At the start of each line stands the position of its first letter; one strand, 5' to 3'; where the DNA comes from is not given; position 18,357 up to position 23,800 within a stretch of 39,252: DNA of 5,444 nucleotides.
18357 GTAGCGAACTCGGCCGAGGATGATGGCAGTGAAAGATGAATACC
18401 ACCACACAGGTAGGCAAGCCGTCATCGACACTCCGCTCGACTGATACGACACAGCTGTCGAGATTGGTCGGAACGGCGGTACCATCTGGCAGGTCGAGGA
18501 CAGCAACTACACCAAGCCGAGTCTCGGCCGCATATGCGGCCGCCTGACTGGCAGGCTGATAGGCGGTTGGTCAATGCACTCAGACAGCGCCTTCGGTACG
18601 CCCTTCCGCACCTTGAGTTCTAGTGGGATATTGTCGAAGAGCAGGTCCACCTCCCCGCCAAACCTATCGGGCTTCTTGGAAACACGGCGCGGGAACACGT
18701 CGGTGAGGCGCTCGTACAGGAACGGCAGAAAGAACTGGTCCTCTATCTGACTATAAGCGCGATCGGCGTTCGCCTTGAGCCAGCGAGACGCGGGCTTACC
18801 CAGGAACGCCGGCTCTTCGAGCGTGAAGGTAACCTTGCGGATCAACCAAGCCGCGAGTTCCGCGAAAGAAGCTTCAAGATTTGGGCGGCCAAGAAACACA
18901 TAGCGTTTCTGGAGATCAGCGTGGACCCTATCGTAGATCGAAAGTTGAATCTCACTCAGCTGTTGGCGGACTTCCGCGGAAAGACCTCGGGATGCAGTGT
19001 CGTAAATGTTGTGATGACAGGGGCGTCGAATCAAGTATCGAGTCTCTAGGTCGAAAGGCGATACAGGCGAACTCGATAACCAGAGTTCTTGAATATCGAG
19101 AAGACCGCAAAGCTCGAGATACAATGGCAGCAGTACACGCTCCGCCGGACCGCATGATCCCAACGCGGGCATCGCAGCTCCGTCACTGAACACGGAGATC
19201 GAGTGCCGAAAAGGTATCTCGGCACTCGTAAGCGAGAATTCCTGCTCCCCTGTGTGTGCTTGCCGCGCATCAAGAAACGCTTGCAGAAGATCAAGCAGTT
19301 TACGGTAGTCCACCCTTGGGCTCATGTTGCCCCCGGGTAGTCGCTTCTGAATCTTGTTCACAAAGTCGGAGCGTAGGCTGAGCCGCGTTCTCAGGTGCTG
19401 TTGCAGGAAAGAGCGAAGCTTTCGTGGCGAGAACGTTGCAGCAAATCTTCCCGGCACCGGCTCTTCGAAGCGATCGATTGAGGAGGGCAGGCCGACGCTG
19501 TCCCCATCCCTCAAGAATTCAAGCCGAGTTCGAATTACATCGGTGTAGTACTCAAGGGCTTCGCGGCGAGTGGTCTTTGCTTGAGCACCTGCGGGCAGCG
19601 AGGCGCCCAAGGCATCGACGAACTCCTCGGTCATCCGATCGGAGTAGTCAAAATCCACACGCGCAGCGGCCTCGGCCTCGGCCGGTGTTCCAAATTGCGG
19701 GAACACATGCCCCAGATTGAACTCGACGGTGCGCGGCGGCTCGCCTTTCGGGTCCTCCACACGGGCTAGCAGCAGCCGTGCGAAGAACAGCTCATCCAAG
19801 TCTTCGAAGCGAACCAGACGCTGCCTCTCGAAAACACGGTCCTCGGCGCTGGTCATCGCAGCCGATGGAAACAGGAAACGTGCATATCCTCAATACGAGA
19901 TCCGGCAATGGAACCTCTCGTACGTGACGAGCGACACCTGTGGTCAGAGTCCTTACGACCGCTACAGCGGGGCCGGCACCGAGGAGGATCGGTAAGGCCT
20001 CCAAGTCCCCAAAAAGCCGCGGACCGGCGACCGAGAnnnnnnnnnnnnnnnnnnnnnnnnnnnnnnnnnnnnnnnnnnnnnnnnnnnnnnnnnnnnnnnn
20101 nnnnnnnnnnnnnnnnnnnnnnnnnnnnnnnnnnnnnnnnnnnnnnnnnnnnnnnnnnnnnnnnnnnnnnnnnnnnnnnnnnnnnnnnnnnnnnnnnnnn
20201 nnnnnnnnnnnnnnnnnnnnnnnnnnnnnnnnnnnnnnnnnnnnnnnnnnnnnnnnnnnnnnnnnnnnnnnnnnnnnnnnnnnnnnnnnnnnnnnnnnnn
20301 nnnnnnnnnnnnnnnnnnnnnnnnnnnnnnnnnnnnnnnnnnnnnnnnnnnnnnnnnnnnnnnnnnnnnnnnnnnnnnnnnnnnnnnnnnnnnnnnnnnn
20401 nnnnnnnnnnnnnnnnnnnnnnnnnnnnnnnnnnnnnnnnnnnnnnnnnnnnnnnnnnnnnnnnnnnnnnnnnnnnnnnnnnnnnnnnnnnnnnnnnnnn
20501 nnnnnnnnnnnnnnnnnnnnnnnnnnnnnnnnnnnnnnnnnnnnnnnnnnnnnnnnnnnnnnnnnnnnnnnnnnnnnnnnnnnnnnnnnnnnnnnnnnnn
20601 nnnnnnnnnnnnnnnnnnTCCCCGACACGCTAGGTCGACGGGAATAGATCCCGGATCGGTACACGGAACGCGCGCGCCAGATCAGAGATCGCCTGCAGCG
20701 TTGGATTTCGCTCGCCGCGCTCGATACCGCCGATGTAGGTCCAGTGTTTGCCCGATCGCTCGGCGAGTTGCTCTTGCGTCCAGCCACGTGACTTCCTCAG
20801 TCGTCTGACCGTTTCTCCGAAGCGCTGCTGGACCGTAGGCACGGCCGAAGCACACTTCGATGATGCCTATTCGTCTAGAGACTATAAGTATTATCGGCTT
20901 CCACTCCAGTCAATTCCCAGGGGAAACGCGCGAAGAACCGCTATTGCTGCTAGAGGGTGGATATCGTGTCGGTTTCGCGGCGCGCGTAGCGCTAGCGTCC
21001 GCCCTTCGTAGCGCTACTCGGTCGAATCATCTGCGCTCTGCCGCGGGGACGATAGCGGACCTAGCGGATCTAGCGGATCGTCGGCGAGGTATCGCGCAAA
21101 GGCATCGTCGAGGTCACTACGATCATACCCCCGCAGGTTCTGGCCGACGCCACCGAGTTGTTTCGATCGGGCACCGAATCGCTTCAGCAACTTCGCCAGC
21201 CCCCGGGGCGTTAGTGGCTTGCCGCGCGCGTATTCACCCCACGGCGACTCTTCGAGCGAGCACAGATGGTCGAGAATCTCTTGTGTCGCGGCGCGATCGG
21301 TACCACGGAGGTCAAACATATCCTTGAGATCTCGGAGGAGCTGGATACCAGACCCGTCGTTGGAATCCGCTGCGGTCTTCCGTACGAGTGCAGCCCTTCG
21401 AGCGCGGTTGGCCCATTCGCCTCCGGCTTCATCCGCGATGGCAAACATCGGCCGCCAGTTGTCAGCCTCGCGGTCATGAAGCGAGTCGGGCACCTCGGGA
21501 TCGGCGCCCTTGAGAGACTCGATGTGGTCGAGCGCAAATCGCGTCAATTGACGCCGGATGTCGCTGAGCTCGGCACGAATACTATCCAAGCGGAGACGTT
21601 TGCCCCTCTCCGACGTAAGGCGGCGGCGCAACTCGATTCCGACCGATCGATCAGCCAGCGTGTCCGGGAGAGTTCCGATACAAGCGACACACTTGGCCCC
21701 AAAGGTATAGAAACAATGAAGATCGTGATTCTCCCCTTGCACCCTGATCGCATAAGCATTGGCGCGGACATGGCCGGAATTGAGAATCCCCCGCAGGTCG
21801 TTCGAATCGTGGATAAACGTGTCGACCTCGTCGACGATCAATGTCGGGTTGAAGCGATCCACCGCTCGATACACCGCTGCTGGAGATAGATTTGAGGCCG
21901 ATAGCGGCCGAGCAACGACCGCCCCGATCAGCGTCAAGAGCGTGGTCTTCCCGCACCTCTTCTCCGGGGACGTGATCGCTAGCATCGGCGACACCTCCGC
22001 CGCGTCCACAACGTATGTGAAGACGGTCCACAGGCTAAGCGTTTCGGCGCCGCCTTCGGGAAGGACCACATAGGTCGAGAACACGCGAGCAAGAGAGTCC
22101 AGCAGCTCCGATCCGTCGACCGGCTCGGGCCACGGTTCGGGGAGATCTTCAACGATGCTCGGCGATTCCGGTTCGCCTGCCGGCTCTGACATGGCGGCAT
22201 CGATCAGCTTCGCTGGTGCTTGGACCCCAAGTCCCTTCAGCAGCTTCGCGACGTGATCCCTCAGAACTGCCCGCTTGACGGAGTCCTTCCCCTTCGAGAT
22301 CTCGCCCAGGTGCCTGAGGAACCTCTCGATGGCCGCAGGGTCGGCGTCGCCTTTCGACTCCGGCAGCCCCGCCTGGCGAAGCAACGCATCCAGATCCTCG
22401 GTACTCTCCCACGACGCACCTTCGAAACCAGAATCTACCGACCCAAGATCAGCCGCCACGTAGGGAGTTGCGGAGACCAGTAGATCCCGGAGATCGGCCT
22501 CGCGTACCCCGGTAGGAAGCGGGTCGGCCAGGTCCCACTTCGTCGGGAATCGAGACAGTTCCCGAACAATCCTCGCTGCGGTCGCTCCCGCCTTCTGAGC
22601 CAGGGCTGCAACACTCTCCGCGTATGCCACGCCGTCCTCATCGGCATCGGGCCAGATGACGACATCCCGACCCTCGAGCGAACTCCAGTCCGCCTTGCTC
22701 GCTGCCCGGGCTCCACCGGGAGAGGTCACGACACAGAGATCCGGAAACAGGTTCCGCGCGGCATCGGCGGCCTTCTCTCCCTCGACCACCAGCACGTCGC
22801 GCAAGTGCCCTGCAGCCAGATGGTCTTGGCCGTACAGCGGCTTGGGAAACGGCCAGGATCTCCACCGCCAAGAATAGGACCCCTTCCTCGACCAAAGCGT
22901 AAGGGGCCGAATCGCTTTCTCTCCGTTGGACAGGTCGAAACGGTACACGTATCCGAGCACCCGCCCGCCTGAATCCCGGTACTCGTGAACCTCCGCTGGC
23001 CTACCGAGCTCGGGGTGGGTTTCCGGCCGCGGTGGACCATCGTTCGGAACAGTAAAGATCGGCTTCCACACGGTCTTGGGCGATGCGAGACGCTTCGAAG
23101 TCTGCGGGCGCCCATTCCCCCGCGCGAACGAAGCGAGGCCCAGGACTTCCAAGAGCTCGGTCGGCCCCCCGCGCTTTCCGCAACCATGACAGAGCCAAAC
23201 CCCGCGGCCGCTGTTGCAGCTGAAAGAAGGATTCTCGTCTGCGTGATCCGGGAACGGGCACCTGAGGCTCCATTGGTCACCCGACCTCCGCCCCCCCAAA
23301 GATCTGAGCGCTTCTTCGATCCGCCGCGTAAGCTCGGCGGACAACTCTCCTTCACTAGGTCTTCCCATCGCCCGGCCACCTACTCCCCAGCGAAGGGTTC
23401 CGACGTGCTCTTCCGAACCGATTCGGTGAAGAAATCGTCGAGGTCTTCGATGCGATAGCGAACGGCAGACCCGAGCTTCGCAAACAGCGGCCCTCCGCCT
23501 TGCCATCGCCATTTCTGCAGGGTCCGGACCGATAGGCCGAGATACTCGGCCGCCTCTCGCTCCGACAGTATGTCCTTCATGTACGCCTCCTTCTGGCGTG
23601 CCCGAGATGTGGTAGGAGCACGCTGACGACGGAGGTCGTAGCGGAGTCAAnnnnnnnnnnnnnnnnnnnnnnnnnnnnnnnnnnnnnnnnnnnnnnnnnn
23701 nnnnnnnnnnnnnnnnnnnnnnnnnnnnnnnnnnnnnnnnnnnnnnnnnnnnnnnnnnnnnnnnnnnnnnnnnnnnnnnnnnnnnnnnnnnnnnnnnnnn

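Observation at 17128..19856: Two-gene module: PD-(D/E)xK-like protein plus an HNH nuclease fused to an ABC-type ATPase (Septu-like parts in an unusual fusion)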

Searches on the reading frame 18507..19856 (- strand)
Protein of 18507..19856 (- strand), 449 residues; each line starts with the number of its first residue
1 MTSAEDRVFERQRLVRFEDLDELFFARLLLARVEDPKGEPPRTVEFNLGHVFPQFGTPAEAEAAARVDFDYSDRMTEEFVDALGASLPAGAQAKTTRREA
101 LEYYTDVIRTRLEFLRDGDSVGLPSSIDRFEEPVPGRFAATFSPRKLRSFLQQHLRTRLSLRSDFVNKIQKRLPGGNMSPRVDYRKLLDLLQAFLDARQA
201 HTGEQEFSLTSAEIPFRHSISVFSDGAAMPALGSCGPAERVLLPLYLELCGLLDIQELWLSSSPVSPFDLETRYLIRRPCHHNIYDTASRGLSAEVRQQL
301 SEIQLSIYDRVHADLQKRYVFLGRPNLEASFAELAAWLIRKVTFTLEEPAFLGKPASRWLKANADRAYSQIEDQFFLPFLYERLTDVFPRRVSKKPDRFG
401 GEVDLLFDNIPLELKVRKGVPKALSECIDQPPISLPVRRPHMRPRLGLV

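Call 3: search_protein_families(library=pfam, proteins=[window:18507-19856:-], max_evalue=0.1)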
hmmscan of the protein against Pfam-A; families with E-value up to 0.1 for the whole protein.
window:18507-19856:- (449 aa): 0 families

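Call 4: search_protein_families(library=padloc, proteins=[window:18507-19856:-], max_evalue=0.1)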
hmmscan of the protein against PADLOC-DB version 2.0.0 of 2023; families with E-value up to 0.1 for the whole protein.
window:18507-19856:- (449 aa): 0 families

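Call 5: search_protein_families(library=ncbifam, proteins=[window:18507-19856:-], max_evalue=0.1)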
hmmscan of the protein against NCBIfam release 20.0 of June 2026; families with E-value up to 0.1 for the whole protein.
window:18507-19856:- (449 aa): 0 families

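Call 11: find_homologous_proteins(query=window:18507-19856:-)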
Query window:18507-19856:- (449 aa): 15 proteins with E <= 0.001 among 8000 candidates.
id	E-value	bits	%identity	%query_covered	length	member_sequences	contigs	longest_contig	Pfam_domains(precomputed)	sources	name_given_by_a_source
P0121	7.7e-298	1006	100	100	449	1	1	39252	-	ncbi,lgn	-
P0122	5.7e-133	462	51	95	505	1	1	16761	-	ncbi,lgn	-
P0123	2.8e-110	388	47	94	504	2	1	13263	-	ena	-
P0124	7.4e-106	373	45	94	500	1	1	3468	-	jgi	jgi:hypothetical protein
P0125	1.5e-103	365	47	86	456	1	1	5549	-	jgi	jgi:hypothetical protein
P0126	1.1e-100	356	45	94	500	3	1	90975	-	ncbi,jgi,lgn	ncbi:MAG TPA: hypothetical protein VGB24_10630 [Longimicrobium sp.]|jgi:hypothetical protein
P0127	6.9e-99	350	43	92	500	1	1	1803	-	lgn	-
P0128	6.2e-91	324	45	84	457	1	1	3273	-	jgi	jgi:hypothetical protein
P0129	3.0e-79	285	36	92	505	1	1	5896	-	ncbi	ncbi:MAG: hypothetical protein WD555_03865 [Fulvivirga sp.]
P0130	1.4e-71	260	33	97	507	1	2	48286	-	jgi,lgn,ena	-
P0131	1.4e-71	260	34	92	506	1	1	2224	-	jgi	jgi:hypothetical protein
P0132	6.5e-69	251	32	93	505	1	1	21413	-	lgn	-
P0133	3.1e-66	242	33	90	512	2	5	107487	-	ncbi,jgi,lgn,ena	-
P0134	3.6e-60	222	41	56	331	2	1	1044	-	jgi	jgi:hypothetical protein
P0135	8.3e-49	185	49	41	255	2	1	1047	-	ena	-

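Call 18: find_encoding_contigs(protein=P0126, flank=10000, max_places=3)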
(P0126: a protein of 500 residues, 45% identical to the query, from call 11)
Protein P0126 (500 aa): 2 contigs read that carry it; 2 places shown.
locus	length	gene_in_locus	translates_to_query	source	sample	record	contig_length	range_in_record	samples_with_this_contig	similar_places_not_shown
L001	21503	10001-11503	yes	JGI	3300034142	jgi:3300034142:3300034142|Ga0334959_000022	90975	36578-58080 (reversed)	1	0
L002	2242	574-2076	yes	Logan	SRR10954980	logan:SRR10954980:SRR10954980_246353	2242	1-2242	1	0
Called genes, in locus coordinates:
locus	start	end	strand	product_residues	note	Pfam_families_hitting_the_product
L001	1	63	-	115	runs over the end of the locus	PF00543:P-II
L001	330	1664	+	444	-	PF00275:EPSP_synthase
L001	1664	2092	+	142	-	-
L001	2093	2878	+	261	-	PF02578:Cu-oxidase_4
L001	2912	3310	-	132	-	PF01850:PIN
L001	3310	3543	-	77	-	-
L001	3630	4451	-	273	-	PF00072:Response_reg, PF04397:LytTR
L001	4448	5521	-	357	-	PF06580:His_kinase, PF02518:HATPase_c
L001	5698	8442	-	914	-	PF06452:CBM9_1, PF19313:DUF5916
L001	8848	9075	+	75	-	-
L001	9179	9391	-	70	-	-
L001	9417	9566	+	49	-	-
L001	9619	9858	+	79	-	-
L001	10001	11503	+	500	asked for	-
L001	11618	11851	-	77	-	-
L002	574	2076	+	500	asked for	-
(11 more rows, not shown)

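Call 19: find_encoding_contigs(protein=P0133, flank=10000, max_places=3)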
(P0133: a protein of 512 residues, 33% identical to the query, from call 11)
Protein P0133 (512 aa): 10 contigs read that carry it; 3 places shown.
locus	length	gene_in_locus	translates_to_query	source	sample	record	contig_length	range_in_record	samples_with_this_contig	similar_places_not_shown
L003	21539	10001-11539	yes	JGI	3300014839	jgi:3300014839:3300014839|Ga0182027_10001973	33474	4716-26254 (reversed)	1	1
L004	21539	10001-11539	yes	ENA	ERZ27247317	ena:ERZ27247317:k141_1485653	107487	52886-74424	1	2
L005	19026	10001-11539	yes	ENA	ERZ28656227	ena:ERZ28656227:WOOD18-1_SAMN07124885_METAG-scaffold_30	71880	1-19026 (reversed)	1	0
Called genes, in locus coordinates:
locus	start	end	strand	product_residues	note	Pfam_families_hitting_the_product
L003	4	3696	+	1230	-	PF13510:Fer2_4, PF14691:Fer4_20, PF01946:Thi4 (weak), PF01266:DAO (weak), PF07992:Pyr_redox_2, PF13450:NAD_binding_8, PF22117:Fer4_Nqo3, PF00384:Molybdopterin, +6 more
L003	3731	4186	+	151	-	PF22277:EncFtn-like (faint), PF02915:Rubrerythrin, PF09537:DUF2383 (faint)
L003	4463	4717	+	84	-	-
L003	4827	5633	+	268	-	PF01555:N6_N4_Mtase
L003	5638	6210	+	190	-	-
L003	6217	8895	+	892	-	PF00069:Pkinase, PF07714:PK_Tyr_Ser-Thr, PF03109:ABC1 (faint), PF24389:ORC-CDC6-like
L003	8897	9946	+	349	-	-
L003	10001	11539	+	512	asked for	-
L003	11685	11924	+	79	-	-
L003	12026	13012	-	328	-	PF15731:MqsA_antitoxin, PF13274:SocA_Panacea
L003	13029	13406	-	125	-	PF15723:MqsR_toxin (weak)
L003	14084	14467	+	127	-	-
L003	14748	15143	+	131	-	PF13384:HTH_23 (weak)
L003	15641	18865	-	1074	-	PF25596:CPSase_L_D1, PF02786:CPSase_L_D2, PF07478:Dala_Dala_lig_C, PF02787:CPSase_L_D3, PF25596:CPSase_L_D1, PF02222:ATP-grasp, PF02786:CPSase_L_D2, PF02142:MGS, +3 more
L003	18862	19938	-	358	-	PF00988:CPSase_sm_chain, PF00117:GATase, PF07722:Peptidase_C26 (faint)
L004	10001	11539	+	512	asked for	-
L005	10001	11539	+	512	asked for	-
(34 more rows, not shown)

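Call 21: find_encoding_contigs(protein=P0122, flank=10000, max_places=2)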
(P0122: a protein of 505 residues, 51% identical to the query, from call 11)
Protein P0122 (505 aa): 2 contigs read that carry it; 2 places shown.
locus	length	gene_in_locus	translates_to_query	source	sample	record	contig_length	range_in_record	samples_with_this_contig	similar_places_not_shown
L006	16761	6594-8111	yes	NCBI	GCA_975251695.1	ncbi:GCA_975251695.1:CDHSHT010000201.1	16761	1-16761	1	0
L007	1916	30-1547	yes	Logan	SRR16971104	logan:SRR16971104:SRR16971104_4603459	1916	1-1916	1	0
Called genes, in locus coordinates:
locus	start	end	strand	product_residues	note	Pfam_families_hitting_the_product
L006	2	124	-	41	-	?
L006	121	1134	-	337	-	-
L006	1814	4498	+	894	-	PF02463:SMC_N (faint), PF13175:AAA_15, PF13476:AAA_23 (faint), PF13304:AAA_21 (weak)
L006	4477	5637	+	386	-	PF04326:SLFN_AlbA_2, PF13749:HATPase_c_4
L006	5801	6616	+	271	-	-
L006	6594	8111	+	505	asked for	-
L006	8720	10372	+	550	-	-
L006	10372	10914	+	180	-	PF00817:IMS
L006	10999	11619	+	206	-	PF11799:IMS_C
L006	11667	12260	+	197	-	PF14066:DUF4256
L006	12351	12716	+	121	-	PF12840:HTH_20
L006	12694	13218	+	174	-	PF08327:AHSA1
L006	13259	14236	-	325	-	PF14870:PSII_BNR (faint), PF15902:Sortilin-Vps10 (faint), PF02012:BNR (faint)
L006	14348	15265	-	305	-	PF08240:ADH_N, PF00107:ADH_zinc_N, PF13602:ADH_zinc_N_2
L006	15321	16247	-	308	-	PF01068:DNA_ligase_A_M, PF01331:mRNA_cap_enzyme (faint), PF04679:DNA_ligase_A_C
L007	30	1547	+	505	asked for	-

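Call 22: find_encoding_contigs(protein=P0130, flank=10000, max_places=2)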
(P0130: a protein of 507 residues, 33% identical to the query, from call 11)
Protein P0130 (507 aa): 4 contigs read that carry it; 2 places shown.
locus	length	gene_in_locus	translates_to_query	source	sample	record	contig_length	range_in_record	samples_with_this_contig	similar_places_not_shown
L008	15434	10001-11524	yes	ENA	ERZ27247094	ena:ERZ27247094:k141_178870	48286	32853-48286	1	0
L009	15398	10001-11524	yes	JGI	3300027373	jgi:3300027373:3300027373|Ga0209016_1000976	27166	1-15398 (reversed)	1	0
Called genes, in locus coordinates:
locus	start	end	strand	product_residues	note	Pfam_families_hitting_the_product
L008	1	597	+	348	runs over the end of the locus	PF01053:Cys_Met_Meta_PP (weak), PF00266:Aminotran_5, PF00155:Aminotran_1_2 (weak)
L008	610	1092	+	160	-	PF01467:CTP_transf_like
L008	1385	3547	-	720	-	PF03412:Peptidase_C39, PF00664:ABC_membrane, PF00005:ABC_tran, PF02463:SMC_N (faint)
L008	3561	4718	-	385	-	PF26002:Beta-barrel_AprE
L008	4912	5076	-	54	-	-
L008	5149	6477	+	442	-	PF00512:HisKA, PF02518:HATPase_c, PF13589:HATPase_c_3 (weak)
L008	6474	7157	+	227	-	PF00072:Response_reg, PF00486:Trans_reg_C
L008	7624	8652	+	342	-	PF02567:PhzC-PhzF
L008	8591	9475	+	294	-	PF02567:PhzC-PhzF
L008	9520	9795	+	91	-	PF01381:HTH_3 (weak)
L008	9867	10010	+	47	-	-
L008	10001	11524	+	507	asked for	-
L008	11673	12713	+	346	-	PF04245:NA37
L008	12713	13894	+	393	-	-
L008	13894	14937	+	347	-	PF04245:NA37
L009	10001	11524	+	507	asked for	-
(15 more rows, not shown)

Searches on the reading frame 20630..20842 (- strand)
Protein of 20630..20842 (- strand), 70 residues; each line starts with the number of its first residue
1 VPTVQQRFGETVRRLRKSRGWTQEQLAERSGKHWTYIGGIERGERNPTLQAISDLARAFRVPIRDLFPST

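Call 3: search_protein_families(library=pfam, proteins=[window:20630-20842:-], max_evalue=0.1)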
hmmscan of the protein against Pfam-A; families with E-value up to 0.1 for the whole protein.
window:20630-20842:- (70 aa): 5 families
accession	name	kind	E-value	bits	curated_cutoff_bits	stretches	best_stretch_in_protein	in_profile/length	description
PF01381.28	HTH_3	-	6e-17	61.9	23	1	12-66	1-55/55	Helix-turn-helix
PF13560.12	HTH_31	-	2.6e-14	53.7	27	1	7-62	1-57/64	Helix-turn-helix domain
PF12844.13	HTH_19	-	1.8e-06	28.2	30.2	1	9-66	1-58/64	Helix-turn-helix domain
PF13443.12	HTH_26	-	4.6e-05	24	22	1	13-67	3-58/63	Cro/C1-type HTH DNA-binding domain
PF17762.8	HTH_ParB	-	0.071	13.7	22.6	1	11-37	11-37/102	ParB HTH domain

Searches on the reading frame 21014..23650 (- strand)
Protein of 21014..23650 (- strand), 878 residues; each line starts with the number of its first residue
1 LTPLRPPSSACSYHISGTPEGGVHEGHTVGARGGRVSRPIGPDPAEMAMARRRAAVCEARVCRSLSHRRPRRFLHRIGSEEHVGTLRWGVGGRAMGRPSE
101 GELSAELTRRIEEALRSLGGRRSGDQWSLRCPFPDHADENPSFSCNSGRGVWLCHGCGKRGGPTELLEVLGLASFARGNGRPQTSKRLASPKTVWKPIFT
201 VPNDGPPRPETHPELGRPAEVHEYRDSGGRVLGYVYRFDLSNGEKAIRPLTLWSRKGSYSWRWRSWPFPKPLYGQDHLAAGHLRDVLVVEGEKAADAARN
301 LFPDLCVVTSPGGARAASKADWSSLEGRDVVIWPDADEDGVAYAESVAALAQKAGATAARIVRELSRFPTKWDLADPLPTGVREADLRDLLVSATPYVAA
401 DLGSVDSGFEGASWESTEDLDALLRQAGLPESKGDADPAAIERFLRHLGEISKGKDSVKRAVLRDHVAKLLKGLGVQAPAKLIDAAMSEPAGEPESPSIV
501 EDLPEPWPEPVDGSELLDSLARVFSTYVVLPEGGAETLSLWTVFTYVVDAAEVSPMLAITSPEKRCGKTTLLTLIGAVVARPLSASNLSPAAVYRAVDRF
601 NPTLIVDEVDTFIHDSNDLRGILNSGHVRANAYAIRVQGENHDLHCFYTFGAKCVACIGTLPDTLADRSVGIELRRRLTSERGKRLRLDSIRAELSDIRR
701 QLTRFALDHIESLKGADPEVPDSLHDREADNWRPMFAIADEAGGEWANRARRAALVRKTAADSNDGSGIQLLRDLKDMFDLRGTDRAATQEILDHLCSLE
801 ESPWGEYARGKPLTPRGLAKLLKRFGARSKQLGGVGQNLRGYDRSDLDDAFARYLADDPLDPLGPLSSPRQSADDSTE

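Call 3: search_protein_families(library=pfam, proteins=[window:21014-23650:-], max_evalue=0.1)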
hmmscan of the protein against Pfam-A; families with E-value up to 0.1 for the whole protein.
window:21014-23650:- (878 aa): 6 families
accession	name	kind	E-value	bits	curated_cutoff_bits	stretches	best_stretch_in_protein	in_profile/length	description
PF12307.13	DUF3631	-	1.6e-46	159.2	24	1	674-854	2-182/182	Protein of unknown function (DUF3631)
PF01807.25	Zn_ribbon_DnaG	-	1.7e-07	31.4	24.9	1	121-169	26-72/98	CHC2 zinc finger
PF19898.4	DUF6371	-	0.00034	20.9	27.7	1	265-335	80-149/150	Domain of unknown function (DUF6371)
PF01751.28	Toprim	-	0.00042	20.9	23.1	1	286-353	2-86/96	Toprim domain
PF13155.12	Toprim_2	-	0.012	16.4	22.1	1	307-358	22-73/88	Toprim-like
PF13362.12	Toprim_3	-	0.082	13.8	27.2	0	286-362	2-78/95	Toprim domain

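Call 4: search_protein_families(library=padloc, proteins=[window:21014-23650:-], max_evalue=0.1)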
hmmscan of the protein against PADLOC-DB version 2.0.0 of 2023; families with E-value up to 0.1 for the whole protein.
window:21014-23650:- (878 aa): 2 families
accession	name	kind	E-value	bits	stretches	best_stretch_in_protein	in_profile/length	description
PDLC03800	RTasDnaG-like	-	4.1e-13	46.9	2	122-168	68-108/550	DRT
PDLC00590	JetD3|JetD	-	0.029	11.3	1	328-364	360-395/437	DUF2239; DUF2220 domain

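Call 5: search_protein_families(library=ncbifam, proteins=[window:21014-23650:-], max_evalue=0.1)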
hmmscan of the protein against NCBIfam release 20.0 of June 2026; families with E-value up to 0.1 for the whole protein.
window:21014-23650:- (878 aa): 2 families
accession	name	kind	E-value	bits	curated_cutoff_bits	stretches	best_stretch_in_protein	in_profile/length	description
NF005477.0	PRK07078.1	subfamily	1.3e-23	83.1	1014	1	211-387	127-293/759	hypothetical protein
TIGR01391.1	dnaG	equivalog_domain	1.8e-07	30.4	283.6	1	121-168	27-72/414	DNA primase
